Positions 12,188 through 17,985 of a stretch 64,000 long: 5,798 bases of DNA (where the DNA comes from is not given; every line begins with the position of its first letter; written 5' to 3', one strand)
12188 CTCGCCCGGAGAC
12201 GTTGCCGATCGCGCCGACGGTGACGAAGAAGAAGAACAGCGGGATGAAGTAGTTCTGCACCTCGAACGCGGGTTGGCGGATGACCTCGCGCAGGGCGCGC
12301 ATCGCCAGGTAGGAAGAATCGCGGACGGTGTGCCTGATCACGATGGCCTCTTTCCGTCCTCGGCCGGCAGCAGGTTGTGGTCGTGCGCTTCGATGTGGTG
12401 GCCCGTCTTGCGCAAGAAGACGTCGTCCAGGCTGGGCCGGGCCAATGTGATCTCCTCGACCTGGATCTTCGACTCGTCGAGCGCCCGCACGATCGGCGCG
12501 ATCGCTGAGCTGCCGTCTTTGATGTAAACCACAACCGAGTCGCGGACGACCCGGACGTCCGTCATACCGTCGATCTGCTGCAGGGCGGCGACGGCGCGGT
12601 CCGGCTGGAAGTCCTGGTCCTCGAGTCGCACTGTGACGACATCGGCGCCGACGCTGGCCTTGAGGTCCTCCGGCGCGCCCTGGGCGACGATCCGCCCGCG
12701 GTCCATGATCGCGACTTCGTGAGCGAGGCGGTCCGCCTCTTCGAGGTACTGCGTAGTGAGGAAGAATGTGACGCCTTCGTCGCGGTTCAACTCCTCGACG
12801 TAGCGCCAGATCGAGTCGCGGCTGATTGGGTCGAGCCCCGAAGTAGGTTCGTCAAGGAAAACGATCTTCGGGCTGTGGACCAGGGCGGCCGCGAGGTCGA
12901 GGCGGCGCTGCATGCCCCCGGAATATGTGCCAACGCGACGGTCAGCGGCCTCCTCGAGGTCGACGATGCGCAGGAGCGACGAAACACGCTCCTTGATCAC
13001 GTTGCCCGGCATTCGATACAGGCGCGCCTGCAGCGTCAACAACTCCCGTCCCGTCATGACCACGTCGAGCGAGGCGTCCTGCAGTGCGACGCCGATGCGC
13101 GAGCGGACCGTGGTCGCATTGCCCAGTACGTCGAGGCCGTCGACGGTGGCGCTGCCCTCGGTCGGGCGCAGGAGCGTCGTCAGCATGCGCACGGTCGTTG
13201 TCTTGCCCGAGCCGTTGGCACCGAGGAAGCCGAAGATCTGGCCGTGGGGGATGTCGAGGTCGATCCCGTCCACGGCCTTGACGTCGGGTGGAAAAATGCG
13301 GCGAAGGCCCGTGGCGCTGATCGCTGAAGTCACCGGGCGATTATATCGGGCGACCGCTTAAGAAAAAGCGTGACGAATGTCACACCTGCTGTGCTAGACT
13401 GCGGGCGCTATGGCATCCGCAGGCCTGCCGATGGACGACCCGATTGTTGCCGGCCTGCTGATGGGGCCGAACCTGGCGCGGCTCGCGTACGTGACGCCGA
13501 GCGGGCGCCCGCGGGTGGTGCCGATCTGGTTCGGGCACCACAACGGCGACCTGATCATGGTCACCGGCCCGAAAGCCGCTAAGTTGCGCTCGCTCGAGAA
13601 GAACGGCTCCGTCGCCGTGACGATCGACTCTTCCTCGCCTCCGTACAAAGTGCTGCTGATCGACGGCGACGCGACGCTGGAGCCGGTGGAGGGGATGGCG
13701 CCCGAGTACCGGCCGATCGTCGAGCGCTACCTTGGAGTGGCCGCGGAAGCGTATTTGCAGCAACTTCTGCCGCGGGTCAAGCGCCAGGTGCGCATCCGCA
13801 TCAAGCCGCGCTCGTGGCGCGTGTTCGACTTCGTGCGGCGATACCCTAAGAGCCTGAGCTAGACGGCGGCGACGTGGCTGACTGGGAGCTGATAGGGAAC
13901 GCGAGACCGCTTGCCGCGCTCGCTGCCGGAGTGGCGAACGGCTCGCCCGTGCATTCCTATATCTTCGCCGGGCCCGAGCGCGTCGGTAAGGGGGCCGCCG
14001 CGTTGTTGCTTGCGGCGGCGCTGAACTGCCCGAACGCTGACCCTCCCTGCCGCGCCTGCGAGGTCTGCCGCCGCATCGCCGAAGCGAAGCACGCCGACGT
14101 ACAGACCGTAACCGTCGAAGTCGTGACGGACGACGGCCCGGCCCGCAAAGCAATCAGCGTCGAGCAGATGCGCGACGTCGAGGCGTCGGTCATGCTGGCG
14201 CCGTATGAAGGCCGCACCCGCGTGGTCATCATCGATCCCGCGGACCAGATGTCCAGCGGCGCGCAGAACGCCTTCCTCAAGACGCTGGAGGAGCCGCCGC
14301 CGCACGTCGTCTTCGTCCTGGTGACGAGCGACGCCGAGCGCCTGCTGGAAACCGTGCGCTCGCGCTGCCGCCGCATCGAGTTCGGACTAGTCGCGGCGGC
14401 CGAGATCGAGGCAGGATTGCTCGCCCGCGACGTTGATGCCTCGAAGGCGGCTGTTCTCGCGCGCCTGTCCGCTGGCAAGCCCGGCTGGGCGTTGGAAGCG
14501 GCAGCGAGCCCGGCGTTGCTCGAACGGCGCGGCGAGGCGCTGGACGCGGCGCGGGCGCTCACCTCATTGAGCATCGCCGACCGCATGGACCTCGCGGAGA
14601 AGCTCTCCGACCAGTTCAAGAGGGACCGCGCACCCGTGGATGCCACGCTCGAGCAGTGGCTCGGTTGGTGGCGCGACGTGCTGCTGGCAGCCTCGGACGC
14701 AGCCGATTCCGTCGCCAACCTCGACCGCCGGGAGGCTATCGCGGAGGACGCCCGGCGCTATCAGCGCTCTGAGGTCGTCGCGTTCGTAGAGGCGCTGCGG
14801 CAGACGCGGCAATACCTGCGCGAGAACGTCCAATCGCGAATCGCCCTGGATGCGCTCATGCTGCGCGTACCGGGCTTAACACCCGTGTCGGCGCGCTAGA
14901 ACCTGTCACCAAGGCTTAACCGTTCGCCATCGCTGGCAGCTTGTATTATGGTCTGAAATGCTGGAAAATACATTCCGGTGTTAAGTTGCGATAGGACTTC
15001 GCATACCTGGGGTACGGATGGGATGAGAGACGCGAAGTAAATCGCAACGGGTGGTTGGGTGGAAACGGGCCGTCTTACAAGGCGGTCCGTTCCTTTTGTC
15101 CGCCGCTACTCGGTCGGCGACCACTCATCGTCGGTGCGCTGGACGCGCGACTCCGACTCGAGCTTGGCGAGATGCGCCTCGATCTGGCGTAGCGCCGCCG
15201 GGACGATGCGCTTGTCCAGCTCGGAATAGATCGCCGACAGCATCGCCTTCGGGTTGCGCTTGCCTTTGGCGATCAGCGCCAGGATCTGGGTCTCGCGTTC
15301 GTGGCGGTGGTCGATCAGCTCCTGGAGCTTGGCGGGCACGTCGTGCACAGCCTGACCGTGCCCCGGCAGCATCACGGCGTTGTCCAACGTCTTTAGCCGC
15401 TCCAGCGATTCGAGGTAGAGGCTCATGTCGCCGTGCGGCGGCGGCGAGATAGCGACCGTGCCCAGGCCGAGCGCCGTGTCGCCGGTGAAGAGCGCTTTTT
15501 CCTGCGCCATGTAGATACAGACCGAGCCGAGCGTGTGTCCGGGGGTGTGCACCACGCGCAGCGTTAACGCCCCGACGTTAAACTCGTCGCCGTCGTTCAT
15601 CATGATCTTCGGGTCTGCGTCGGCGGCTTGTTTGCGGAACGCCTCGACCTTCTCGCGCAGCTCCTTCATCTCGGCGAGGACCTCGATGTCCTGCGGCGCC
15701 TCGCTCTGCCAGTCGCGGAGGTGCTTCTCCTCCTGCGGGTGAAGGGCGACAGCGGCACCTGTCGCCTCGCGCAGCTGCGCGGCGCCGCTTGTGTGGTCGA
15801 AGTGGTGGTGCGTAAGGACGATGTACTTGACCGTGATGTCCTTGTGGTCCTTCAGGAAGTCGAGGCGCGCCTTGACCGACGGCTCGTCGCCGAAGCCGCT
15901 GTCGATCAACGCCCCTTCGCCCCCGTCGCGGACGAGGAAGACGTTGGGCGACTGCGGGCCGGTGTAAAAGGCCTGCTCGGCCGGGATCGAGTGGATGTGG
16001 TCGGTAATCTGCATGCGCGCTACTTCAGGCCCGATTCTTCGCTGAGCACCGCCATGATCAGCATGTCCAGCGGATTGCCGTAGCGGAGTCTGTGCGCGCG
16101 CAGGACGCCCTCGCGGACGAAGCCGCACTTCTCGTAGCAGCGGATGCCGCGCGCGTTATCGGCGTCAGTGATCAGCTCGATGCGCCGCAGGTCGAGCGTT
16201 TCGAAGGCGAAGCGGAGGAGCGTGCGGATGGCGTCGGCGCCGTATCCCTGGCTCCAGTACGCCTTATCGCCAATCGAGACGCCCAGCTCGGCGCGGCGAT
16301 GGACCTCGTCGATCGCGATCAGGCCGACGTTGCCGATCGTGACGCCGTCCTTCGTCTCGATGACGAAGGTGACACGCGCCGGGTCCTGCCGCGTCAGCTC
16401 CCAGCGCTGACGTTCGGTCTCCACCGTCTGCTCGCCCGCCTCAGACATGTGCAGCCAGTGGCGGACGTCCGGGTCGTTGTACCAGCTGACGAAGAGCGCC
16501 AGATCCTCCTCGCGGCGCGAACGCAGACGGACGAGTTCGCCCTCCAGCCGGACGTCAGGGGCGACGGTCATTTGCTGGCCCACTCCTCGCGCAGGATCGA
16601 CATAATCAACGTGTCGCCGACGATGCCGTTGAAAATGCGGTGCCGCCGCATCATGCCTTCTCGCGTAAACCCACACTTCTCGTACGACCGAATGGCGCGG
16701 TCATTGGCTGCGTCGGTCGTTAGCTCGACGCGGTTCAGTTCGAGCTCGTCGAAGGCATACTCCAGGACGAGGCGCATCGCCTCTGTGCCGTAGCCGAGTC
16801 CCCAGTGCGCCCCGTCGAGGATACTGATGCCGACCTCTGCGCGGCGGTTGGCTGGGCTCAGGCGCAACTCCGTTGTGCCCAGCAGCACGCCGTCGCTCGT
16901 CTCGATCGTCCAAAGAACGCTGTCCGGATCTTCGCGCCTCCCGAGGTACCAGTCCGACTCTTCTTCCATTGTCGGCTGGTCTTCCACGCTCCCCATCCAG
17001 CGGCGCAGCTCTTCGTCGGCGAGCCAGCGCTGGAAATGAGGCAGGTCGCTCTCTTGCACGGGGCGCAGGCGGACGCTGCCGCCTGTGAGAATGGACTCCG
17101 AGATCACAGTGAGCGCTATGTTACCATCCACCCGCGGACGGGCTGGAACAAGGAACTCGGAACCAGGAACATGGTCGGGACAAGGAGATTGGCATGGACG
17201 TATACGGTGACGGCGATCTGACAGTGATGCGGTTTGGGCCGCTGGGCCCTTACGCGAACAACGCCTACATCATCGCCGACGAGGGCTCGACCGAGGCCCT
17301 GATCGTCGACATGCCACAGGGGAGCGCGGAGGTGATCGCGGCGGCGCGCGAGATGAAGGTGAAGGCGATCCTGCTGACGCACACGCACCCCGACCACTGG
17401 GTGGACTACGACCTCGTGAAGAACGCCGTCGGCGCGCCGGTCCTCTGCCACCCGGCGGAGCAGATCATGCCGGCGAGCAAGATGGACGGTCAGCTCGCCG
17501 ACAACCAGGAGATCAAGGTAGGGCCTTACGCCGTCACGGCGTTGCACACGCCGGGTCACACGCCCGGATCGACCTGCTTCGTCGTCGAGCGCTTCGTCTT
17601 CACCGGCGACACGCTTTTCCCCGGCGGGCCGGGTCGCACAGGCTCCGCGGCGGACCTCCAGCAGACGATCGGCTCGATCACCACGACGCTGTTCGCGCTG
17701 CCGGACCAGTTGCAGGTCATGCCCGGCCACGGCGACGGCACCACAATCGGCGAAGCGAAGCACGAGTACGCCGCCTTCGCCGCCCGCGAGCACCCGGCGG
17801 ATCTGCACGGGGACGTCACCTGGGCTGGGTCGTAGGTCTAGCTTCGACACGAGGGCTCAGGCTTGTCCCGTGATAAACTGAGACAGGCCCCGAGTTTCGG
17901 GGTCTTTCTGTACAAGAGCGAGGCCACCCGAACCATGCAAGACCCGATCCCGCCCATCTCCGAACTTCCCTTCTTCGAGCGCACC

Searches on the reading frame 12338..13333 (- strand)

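Call 62: search_protein_families(library=pfam, proteins=[window:12338-13333:-], max_evalue=0.0001)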
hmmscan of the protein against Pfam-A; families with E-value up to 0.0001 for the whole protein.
window:12338-13333:- (331 aa): 3 families
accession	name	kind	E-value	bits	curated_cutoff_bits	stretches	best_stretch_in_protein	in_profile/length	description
PF00005.33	ABC_tran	-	8.3e-30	104.6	25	1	22-165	2-137/137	ABC transporter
PF13304.12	AAA_21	-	1.3e-10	42.3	27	1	120-195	221-298/304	AAA domain, putative AbiEii toxin, Type IV TA system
PF13732.12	DrrA1-3_C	-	1.5e-10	42.1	27.4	1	219-310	1-81/81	ATP-binding protein DrrA1-3-like, C-terminal domain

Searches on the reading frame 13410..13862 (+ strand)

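Call 62: search_protein_families(library=pfam, proteins=[window:13410-13862:+], max_evalue=0.0001)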
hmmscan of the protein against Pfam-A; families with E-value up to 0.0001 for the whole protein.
window:13410-13862:+ (150 aa): 1 family
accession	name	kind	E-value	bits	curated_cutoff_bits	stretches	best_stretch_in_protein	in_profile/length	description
PF01243.27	PNPOx_N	-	8.3e-12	46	28.1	1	16-137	8-117/120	Pyridoxamine 5'-phosphate oxidase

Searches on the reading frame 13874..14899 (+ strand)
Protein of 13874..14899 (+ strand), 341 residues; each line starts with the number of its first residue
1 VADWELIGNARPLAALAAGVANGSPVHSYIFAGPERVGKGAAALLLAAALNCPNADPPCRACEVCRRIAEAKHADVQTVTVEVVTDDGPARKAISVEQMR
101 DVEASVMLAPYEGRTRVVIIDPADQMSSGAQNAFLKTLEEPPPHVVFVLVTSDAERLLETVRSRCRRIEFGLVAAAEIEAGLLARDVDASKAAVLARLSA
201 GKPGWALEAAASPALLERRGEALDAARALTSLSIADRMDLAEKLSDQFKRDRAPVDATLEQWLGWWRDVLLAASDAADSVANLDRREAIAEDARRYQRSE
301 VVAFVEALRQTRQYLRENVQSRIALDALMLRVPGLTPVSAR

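Call 62: search_protein_families(library=pfam, proteins=[window:13874-14899:+], max_evalue=0.0001)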
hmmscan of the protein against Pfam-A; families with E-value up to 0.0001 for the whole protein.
window:13874-14899:+ (341 aa): 2 families
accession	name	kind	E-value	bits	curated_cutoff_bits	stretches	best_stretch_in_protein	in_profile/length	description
PF13177.12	DNA_pol3_delta2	-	1.9e-44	152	27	1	13-170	6-157/161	DNA polymerase III, delta subunit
PF00004.35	AAA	-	6.3e-05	23.9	21.2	0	30-168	2-126/131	ATPase family associated with various cellular activities (AAA)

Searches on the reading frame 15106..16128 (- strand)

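Call 62: search_protein_families(library=pfam, proteins=[window:15106-16128:-], max_evalue=0.0001)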
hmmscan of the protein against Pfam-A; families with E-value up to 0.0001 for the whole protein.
window:15106-16128:- (340 aa): 4 families
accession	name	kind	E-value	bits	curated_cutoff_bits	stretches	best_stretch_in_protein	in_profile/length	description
PF00753.33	Lactamase_B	-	8.3e-39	134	22.7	1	57-257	2-196/196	Metallo-beta-lactamase superfamily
PF17778.7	BLACT_WH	-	1.2e-10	41.7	22.8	1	295-336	4-46/46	Beta-lactamase associated winged helix domain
PF12706.13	Lactamase_B_2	-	9.5e-08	32.3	27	1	98-219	29-144/200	Beta-lactamase superfamily domain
PF19583.5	ODP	-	2.6e-07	31.1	27.2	1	62-222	4-140/194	ODP family beta lactamase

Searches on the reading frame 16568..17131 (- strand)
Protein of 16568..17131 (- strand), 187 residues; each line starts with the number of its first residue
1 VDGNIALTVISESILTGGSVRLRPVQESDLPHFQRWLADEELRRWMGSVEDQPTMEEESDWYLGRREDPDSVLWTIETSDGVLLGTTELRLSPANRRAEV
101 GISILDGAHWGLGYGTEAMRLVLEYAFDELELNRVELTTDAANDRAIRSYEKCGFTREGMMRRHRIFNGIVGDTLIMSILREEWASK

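Call 62: search_protein_families(library=pfam, proteins=[window:16568-17131:-], max_evalue=0.0001)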
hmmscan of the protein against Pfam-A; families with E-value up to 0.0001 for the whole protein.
window:16568-17131:- (187 aa): 5 families
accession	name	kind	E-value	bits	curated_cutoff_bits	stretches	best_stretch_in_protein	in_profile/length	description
PF13302.13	Acetyltransf_3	-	2.3e-29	103.3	25.4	1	20-156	2-138/138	Acetyltransferase (GNAT) domain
PF00583.31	Acetyltransf_1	-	5.4e-17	62.6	20.7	1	44-155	10-116/116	Acetyltransferase (GNAT) family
PF13523.12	Acetyltransf_8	-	1.3e-11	44.7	27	1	27-160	3-142/145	Acetyltransferase (GNAT) domain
PF13420.13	Acetyltransf_4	-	3.5e-08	34.1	24.3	1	22-169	1-148/155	Acetyltransferase (GNAT) domain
PF13508.13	Acetyltransf_7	-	8.1e-05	23.4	27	0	71-156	3-83/84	Acetyltransferase (GNAT) domain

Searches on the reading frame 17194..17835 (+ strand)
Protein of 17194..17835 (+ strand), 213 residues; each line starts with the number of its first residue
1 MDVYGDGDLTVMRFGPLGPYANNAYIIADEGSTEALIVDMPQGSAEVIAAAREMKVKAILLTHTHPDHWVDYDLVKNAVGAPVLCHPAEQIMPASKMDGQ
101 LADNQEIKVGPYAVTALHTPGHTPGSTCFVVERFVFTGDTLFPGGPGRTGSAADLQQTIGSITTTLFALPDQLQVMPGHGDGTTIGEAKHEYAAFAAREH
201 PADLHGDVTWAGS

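Call 62: search_protein_families(library=pfam, proteins=[window:17194-17835:+], max_evalue=0.0001)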
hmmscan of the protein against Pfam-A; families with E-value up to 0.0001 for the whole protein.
window:17194-17835:+ (213 aa): 2 families
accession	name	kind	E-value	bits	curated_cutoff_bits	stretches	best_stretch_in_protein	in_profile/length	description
PF00753.33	Lactamase_B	-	3.3e-16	60.2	22.7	1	18-164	2-175/196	Metallo-beta-lactamase superfamily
PF12706.13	Lactamase_B_2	-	1.6e-05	25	27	1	52-140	25-143/200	Beta-lactamase superfamily domain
